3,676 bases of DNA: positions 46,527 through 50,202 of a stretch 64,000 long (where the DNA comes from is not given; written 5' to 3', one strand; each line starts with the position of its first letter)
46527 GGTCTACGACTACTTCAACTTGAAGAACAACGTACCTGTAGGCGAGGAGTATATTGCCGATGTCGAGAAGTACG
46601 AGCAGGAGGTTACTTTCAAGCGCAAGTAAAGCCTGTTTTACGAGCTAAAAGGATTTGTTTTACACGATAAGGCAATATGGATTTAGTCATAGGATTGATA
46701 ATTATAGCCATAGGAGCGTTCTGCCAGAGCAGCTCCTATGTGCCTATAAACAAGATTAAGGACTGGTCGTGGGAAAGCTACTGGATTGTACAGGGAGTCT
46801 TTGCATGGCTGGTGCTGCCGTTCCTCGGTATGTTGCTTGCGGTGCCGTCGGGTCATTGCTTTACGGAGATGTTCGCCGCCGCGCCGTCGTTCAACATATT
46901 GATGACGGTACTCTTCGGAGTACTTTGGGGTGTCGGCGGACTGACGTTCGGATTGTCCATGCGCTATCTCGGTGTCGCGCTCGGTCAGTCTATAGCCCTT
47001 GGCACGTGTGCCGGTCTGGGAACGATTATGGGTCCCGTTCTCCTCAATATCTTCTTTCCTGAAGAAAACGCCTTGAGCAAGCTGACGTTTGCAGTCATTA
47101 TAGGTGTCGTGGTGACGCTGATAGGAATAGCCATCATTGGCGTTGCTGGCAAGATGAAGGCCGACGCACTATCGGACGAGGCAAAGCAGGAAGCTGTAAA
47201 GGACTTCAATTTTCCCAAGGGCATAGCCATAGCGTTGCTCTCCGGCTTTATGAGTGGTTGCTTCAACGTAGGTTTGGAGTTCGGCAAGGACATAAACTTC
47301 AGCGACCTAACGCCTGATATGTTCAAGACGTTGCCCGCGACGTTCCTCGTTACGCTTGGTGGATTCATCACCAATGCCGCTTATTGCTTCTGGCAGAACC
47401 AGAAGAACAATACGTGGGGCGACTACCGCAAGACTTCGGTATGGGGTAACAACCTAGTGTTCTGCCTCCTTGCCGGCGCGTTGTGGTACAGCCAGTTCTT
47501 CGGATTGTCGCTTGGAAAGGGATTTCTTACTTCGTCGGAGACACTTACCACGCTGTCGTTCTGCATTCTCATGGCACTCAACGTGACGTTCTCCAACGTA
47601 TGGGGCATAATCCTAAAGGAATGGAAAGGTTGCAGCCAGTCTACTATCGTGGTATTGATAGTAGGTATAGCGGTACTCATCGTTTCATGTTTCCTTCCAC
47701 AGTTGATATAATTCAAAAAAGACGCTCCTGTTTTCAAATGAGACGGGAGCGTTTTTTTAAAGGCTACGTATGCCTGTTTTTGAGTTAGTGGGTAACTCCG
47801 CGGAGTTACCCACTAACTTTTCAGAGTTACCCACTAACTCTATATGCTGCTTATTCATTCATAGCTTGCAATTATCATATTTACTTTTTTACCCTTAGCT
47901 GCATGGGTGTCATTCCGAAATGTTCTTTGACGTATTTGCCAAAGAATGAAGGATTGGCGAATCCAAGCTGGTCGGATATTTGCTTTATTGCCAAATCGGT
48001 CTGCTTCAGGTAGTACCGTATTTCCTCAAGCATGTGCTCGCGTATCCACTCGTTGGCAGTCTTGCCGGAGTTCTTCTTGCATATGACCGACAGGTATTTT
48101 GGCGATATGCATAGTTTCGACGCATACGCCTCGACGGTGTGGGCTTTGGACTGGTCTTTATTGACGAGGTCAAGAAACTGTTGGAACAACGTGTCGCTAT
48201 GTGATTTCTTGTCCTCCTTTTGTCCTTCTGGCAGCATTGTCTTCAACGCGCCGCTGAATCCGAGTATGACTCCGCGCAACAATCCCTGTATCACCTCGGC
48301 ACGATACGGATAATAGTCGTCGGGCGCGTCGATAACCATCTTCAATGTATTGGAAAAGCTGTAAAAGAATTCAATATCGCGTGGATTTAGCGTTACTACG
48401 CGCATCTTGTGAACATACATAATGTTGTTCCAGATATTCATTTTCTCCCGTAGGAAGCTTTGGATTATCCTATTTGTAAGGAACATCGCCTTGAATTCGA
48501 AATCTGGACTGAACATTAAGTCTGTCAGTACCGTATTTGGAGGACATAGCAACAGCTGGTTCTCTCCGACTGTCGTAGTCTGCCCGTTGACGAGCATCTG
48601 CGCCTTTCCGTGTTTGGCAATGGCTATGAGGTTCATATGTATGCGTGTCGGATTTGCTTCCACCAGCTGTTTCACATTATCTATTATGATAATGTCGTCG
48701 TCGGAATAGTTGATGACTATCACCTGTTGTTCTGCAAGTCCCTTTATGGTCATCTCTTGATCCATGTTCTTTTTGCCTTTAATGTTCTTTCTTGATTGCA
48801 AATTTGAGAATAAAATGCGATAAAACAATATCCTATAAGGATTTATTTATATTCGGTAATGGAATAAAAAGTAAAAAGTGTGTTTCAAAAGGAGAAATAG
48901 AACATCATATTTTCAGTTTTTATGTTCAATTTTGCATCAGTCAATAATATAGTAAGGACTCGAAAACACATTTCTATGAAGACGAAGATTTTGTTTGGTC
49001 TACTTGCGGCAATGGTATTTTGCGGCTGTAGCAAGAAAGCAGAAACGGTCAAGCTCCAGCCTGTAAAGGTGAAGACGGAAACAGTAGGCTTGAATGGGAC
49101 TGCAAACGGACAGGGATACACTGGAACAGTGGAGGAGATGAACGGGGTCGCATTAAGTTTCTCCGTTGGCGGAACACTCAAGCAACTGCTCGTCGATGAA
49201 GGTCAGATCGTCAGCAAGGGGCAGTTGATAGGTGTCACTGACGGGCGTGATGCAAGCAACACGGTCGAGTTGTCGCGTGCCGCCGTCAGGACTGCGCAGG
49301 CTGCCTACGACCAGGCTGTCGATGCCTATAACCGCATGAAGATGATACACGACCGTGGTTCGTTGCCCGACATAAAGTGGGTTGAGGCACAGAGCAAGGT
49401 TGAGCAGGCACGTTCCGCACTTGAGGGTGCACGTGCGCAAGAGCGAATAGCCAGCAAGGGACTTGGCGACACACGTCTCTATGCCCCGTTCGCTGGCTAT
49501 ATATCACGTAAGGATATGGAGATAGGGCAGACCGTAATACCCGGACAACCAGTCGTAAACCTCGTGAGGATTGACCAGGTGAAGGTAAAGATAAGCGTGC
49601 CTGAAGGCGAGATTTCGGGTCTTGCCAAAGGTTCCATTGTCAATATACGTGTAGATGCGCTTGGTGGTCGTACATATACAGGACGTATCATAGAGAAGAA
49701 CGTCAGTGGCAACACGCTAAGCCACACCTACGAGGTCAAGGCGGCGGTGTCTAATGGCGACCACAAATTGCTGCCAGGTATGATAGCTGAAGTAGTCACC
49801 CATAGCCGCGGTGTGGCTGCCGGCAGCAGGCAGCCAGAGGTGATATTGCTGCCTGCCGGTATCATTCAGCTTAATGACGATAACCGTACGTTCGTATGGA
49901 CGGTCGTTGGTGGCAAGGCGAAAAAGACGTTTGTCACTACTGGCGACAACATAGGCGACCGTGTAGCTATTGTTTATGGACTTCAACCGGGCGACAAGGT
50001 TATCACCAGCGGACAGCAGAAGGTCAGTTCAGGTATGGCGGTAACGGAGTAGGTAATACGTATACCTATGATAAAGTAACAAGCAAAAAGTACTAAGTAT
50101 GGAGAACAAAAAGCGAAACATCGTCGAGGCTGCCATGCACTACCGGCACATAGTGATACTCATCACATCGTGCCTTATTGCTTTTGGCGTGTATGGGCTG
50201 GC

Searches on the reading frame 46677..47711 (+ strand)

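Call 23: search_protein_families(library=pfam, proteins=[window:46677-47711:+])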
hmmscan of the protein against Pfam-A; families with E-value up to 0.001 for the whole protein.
window:46677-47711:+ (344 aa): 1 family
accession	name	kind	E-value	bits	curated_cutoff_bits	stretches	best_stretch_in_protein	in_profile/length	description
PF06379.18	RhaT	-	9.8e-44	150.4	27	1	3-338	5-335/344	L-rhamnose-proton symport protein (RhaT)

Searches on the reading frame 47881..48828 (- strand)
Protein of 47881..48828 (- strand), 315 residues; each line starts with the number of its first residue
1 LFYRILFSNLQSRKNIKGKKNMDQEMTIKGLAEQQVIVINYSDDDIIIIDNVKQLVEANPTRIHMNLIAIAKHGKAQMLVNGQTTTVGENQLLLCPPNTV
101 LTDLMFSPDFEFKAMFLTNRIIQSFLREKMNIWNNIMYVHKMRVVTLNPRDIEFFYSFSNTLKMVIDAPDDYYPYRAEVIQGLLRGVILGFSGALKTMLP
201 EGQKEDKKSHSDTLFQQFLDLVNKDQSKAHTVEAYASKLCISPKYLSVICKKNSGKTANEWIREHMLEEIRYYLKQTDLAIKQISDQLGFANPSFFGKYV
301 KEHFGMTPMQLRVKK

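Call 23: search_protein_families(library=pfam, proteins=[window:47881-48828:-])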
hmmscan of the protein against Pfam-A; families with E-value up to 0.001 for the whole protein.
window:47881-48828:- (315 aa): 2 families
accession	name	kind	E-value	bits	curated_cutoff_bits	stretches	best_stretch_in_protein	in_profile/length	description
PF12833.13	HTH_18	-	5.9e-20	71.8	33.6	1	235-312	1-78/80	Helix-turn-helix domain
PF00165.29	HTH_AraC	-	3e-12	46.8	26.6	1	274-312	1-41/42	Bacterial regulatory helix-turn-helix proteins, AraC family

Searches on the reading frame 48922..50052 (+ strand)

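Call 23: search_protein_families(library=pfam, proteins=[window:48922-50052:+])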
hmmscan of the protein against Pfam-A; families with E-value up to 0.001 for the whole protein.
window:48922-50052:+ (376 aa): 3 families
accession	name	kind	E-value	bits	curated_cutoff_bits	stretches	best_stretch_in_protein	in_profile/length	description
PF16576.10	HlyD_D23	-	4.4e-18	65.8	30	1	72-289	16-214/214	Barrel-sandwich domain of CusB or HlyD membrane-fusion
PF13437.12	HlyD_3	-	4.6e-12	47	22.2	1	186-286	2-106/106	HlyD family secretion protein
PF13533.13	Biotin_lipoyl_2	-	3e-06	27.3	29.8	1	76-103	1-28/32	Biotin-lipoyl like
